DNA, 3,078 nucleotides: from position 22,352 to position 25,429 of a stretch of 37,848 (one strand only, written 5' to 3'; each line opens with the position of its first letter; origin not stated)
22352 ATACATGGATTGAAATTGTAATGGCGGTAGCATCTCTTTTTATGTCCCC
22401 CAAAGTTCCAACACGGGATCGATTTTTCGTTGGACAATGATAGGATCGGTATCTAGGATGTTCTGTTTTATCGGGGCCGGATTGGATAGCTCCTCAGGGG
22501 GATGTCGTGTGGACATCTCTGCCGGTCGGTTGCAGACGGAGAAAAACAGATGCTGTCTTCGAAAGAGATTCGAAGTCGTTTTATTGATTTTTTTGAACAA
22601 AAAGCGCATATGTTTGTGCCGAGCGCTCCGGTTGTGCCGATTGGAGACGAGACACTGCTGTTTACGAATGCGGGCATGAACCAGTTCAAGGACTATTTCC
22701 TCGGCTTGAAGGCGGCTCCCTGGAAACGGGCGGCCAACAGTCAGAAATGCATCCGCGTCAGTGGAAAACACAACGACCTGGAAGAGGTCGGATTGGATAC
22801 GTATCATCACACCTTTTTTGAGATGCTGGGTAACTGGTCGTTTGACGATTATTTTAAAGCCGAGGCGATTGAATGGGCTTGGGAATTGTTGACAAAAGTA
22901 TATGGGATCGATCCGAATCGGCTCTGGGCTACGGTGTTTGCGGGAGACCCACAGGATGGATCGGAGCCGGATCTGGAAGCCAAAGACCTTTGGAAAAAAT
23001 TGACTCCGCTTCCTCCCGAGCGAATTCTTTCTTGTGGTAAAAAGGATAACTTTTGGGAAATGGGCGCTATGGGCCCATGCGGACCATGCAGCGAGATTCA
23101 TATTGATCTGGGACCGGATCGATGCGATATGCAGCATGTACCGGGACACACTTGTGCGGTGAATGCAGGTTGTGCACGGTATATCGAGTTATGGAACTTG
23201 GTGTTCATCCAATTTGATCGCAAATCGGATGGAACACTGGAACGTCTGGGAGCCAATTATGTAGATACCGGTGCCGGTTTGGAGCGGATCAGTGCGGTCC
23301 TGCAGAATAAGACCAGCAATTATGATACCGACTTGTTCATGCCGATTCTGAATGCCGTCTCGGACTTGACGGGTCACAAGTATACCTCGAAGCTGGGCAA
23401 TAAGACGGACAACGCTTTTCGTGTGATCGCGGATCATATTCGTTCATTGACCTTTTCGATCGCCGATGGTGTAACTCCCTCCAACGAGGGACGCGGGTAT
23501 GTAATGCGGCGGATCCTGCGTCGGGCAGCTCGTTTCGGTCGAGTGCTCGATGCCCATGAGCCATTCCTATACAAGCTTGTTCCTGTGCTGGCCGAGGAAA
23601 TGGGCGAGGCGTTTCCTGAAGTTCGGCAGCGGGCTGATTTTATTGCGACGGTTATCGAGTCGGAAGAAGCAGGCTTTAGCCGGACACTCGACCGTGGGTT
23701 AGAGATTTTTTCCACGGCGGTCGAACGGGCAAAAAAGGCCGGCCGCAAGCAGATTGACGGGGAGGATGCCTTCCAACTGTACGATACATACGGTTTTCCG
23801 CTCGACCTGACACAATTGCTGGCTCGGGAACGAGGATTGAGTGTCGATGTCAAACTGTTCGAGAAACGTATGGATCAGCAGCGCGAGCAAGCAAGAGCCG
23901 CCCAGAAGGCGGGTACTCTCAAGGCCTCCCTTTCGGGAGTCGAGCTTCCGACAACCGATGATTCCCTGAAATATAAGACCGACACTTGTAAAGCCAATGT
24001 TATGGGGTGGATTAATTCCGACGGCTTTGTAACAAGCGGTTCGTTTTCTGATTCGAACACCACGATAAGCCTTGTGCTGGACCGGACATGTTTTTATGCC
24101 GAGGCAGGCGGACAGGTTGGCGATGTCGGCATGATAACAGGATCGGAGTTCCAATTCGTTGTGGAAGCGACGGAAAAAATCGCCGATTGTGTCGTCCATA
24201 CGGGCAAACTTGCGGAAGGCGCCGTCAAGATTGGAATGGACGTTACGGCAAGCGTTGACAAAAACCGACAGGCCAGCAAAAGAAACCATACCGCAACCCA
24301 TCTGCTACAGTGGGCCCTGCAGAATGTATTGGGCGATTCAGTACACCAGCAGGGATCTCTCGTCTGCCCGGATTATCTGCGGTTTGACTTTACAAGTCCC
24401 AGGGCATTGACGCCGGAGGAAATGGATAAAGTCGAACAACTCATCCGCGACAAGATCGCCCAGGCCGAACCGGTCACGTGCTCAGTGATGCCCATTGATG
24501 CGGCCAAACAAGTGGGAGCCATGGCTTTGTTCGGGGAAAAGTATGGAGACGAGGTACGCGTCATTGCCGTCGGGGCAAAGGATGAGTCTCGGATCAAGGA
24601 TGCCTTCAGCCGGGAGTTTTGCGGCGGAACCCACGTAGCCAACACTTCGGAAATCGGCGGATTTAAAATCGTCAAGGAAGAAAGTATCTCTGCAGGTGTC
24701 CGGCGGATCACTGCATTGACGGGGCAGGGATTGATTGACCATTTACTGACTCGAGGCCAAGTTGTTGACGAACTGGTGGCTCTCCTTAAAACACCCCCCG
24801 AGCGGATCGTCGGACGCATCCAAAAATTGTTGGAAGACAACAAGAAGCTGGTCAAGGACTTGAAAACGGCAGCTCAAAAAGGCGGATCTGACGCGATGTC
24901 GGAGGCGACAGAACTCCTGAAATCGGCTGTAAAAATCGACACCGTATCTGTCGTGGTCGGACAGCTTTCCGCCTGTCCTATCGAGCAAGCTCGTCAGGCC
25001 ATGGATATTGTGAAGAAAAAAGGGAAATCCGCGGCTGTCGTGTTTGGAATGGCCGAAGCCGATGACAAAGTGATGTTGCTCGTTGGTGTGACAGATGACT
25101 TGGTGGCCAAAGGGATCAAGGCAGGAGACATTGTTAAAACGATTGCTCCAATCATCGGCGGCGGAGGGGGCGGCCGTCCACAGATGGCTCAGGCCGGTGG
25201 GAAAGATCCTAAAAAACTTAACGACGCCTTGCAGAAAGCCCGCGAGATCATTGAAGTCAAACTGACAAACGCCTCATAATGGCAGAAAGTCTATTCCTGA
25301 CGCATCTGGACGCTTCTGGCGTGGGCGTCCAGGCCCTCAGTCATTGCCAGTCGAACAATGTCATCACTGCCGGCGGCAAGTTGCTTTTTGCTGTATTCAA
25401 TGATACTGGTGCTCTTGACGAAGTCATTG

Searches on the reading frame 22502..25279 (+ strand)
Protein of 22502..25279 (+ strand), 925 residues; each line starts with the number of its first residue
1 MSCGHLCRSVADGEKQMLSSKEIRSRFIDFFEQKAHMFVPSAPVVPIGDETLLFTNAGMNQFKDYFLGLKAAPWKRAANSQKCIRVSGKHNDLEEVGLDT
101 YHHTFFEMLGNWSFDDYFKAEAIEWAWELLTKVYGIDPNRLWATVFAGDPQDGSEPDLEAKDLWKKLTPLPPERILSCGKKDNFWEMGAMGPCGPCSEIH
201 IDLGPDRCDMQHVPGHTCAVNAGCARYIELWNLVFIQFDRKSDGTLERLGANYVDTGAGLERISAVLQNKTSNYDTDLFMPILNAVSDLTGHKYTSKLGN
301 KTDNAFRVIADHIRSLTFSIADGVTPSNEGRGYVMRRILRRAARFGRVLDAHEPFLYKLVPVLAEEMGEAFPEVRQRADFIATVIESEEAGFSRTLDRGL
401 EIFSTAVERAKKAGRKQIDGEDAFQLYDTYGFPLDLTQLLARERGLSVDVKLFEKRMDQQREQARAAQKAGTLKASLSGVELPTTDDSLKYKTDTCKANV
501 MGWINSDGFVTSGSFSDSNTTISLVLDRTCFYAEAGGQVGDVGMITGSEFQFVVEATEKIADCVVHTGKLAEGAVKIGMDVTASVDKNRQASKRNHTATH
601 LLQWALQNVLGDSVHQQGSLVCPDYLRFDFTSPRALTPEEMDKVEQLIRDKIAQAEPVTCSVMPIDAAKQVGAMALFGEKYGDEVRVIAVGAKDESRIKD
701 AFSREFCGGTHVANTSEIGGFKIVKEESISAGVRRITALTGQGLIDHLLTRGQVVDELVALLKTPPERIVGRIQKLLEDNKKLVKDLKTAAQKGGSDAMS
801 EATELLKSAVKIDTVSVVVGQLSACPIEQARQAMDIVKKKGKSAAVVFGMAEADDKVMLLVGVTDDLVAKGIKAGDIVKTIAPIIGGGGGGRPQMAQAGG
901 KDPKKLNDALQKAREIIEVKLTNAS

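Call 109: search_protein_families(library=pfam, proteins=[window:22502-25279:+], max_evalue=0.00001)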
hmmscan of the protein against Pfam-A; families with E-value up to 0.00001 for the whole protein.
window:22502-25279:+ (925 aa): 3 families
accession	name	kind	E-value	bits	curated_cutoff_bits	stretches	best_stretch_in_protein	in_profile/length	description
PF01411.24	tRNA-synt_2c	-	1.5e-210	700.8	30.3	1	22-589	1-552/552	tRNA synthetases class II (A)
PF07973.19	tRNA_SAD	-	2.1e-16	60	24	1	685-736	1-43/44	Threonyl and Alanyl tRNA synthetase second additional domain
PF02272.25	DHHA1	-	2.5e-16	60.4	25.9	1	817-918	4-101/102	DHHA1 domain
